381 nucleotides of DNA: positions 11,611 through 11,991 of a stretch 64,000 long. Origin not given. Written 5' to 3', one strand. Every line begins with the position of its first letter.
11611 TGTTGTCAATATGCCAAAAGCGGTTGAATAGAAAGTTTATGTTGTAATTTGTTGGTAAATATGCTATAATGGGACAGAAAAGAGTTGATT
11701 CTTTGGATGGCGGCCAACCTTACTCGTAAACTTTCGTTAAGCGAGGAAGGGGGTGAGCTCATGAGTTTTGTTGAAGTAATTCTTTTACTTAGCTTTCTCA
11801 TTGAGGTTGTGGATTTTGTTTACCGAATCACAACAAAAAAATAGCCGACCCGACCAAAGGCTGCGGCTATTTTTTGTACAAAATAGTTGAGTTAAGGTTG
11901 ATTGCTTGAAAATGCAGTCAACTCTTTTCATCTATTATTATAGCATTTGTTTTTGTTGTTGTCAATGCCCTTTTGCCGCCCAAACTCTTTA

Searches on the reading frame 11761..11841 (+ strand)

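Call 10: search_protein_families(library=pfam, proteins=[window:11761-11841:+], max_evalue=10)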
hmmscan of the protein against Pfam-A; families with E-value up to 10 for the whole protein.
seq(27 aa): 0 families

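Call 11: search_protein_families(library=ncbifam, proteins=[window:11761-11841:+], max_evalue=10)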
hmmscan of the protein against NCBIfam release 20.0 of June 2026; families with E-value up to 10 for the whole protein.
seq(27 aa): 0 families

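Call 79: search_protein_families(library=phrogs, proteins=[window:11761-11841:+], max_evalue=10)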
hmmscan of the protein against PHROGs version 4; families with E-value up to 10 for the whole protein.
seq(27 aa): 2 families
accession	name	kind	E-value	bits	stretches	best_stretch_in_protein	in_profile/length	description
phrog_21819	-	unknown function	0.097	13.1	1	6-25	8-27/243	-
phrog_17826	-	unknown function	0.14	13.4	1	2-22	38-58/60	-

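Call 80: search_protein_families(library=padloc, proteins=[window:11761-11841:+], max_evalue=10)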
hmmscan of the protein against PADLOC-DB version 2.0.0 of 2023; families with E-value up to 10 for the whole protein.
seq(27 aa): 0 families
